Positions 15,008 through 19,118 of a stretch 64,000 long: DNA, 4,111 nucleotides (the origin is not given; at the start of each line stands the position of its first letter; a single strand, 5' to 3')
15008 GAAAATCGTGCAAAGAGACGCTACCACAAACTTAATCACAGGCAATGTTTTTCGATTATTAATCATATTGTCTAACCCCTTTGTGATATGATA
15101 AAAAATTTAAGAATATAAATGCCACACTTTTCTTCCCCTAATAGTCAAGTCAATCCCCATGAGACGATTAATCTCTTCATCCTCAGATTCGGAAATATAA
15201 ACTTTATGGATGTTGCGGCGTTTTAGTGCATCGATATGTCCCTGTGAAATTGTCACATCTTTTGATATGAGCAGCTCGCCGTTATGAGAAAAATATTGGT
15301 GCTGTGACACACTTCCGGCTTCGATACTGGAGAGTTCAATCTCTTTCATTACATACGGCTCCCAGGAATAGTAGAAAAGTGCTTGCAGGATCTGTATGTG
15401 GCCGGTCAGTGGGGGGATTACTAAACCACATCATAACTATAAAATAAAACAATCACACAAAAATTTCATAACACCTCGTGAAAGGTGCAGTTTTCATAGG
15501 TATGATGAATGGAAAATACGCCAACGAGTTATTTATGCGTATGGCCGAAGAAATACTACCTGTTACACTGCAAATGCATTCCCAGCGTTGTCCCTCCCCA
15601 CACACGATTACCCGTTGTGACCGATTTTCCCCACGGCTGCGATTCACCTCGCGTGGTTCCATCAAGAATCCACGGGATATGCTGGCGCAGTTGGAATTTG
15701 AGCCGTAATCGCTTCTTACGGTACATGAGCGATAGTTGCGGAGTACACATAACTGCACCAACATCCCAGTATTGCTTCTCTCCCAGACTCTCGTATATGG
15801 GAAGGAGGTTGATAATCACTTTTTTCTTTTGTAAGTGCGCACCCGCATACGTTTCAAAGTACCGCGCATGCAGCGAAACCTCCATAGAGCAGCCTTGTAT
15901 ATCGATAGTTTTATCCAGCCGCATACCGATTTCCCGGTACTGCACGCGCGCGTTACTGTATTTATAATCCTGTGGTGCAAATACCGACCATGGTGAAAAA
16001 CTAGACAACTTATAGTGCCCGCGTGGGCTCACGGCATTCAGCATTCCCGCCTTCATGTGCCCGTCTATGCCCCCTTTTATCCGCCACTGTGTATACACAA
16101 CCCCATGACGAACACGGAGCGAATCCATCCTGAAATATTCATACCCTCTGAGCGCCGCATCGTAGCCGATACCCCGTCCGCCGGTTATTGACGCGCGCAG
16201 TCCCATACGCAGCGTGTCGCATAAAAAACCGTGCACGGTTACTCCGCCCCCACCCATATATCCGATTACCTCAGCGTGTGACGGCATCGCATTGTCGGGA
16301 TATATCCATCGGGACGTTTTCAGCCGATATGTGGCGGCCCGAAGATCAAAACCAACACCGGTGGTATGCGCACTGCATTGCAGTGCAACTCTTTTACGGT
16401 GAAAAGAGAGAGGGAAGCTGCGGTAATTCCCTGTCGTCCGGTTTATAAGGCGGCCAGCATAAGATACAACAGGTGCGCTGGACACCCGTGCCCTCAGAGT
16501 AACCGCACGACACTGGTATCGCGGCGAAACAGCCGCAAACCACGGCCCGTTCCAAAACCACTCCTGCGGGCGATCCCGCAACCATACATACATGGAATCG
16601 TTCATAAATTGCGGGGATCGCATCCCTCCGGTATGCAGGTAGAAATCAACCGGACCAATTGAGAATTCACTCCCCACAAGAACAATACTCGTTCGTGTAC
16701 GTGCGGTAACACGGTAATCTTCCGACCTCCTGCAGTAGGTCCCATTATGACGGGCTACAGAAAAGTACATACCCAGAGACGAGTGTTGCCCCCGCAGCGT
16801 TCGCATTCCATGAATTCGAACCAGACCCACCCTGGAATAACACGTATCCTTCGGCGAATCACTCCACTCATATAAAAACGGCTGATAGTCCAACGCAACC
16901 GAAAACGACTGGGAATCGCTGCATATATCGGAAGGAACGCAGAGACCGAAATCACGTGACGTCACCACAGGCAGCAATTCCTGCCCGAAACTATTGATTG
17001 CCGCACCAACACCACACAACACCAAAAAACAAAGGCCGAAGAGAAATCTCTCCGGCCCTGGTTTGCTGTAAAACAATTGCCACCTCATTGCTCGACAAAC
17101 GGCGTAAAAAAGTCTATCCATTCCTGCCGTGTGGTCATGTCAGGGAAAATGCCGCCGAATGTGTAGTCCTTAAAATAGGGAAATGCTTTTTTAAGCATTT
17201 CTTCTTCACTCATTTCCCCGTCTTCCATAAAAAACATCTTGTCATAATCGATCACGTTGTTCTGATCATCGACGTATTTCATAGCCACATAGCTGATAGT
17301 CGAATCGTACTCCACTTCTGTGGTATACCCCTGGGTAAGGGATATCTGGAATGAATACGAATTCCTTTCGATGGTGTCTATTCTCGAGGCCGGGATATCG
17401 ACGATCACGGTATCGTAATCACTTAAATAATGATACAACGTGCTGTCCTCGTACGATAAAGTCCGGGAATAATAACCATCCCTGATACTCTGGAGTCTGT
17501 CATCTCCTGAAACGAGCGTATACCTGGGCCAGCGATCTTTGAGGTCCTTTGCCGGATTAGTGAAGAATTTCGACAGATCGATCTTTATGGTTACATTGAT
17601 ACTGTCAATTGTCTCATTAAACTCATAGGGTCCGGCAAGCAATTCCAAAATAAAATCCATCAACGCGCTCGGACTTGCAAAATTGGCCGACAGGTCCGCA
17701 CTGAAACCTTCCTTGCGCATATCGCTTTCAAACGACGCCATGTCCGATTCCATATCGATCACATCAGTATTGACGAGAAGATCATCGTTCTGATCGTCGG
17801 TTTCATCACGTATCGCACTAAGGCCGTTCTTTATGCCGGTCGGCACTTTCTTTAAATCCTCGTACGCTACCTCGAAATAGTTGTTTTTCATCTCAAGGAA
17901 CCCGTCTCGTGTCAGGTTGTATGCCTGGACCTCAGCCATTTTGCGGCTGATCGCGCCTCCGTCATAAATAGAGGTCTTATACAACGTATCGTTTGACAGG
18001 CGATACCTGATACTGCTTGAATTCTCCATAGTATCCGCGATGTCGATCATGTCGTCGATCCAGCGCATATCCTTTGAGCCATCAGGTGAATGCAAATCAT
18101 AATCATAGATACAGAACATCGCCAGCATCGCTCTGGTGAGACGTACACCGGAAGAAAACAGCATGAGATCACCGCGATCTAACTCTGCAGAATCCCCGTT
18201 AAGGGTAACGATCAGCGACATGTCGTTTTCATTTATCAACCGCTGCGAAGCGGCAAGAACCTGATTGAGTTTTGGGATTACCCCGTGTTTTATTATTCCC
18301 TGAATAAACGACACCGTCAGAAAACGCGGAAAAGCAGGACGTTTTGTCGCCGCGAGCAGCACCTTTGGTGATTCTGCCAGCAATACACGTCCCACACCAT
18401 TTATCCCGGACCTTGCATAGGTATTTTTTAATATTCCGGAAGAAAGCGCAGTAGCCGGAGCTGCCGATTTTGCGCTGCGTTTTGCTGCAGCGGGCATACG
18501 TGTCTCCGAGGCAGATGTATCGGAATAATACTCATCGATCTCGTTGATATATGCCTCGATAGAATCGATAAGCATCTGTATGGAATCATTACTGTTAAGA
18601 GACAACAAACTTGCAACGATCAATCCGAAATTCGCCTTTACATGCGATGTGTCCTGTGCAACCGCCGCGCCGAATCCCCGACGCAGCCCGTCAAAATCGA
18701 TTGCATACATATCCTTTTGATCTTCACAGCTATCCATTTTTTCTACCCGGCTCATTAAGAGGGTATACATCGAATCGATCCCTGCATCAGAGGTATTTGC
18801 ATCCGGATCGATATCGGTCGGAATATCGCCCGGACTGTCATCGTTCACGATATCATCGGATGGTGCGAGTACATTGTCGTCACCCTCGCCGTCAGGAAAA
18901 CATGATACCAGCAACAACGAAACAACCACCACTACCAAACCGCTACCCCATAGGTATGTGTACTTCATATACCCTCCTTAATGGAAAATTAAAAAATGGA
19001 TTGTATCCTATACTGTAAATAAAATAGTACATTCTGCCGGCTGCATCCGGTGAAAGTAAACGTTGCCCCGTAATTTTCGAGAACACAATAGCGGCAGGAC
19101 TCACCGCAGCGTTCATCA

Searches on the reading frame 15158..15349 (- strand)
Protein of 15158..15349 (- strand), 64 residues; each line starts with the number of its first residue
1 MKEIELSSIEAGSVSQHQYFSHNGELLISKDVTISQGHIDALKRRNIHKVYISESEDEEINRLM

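Call 44: search_protein_representatives(protein=window:15158-15349:-)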
Query: 64 residues. Proteins with E-value up to 0.001 (for the whole library): 24; up to 1e-10: 2; up to 1e-30: 0. The best 24 are listed.
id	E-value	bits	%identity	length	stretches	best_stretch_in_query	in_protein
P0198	5.0e-11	58.0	54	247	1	1-63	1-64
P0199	9.3e-11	57.1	56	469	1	1-64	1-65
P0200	1.3e-09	53.6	55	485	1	1-60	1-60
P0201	3.7e-09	52.1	51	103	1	1-63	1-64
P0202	9.2e-08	47.8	48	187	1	1-64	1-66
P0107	1.6e-07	47.0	51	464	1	1-63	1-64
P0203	2.1e-07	46.7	46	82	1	3-63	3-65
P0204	2.5e-07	46.4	42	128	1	2-63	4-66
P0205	5.2e-07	45.4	47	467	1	1-58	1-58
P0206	2.3e-06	43.4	38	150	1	1-64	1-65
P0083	9.9e-06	41.4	43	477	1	1-58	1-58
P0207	2.7e-05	40.1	39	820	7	20-50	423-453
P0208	3.9e-05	39.6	38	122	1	1-63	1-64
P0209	7.8e-05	38.6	31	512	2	4-54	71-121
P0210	1.1e-04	38.1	38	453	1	1-63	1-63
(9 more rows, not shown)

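Call 46: find_encoding_contigs(protein=P0203, flank=8000, max_places=4)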
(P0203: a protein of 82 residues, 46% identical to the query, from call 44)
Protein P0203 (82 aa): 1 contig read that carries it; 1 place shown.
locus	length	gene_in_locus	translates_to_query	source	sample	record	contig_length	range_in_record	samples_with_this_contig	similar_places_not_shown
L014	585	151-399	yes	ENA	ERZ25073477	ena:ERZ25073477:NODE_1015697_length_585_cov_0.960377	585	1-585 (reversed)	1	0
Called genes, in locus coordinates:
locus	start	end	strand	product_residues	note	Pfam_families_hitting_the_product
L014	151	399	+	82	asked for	-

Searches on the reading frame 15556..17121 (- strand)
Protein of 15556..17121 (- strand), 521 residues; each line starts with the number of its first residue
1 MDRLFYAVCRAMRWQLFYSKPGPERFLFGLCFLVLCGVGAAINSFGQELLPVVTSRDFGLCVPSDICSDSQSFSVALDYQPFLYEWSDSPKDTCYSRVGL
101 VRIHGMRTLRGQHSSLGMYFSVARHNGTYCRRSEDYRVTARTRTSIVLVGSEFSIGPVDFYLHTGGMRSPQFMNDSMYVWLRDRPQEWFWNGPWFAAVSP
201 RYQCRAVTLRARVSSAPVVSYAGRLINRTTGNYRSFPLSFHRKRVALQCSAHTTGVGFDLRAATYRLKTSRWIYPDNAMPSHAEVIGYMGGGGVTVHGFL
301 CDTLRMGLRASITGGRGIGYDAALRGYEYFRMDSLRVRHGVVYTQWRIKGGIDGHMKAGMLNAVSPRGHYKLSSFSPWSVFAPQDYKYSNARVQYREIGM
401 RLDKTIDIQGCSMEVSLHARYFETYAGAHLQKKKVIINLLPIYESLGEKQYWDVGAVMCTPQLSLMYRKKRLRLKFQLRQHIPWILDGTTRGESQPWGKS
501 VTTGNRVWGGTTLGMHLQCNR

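Call 8: search_protein_families(library=pfam, proteins=[window:15556-17121:-])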
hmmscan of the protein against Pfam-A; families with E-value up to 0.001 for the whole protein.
window:15556-17121:- (521 aa): 0 families

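Call 29: find_homologous_proteins(query=window:15556-17121:-)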
Query window:15556-17121:- (521 aa): 1 proteins with E <= 0.001 among 6543 candidates.
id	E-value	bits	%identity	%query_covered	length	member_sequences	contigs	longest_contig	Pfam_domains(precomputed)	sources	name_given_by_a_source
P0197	0.0e+0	1209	100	98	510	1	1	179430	-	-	-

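Call 54: search_protein_families(library=ncbifam, proteins=[window:15556-17121:-], max_evalue=0.01)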
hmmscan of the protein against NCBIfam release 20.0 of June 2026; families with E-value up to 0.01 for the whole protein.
window:15556-17121:- (521 aa): 0 families

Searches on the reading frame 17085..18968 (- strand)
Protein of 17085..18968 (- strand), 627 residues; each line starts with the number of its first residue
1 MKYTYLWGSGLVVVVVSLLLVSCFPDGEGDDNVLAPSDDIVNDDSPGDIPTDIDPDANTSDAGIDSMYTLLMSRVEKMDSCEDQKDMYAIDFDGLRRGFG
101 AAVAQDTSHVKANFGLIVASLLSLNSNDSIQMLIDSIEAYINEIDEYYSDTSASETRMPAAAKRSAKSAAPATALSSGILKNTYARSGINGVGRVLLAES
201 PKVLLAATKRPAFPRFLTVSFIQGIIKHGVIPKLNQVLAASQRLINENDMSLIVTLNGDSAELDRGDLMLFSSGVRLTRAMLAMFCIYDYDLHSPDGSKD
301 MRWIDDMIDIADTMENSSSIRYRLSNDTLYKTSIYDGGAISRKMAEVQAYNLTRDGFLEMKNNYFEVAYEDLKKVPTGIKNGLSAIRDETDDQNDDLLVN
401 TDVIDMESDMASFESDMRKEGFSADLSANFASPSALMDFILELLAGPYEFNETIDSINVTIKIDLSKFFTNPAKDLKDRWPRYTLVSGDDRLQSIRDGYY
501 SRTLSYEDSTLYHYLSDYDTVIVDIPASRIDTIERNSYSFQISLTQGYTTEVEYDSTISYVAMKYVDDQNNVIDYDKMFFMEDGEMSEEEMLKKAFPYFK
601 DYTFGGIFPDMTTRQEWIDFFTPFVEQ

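Call 8: search_protein_families(library=pfam, proteins=[window:17085-18968:-])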
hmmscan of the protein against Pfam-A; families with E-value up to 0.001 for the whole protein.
window:17085-18968:- (627 aa): 0 families

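Call 54: search_protein_families(library=ncbifam, proteins=[window:17085-18968:-], max_evalue=0.01)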
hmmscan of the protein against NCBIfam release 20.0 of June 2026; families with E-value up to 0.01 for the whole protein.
window:17085-18968:- (627 aa): 0 families
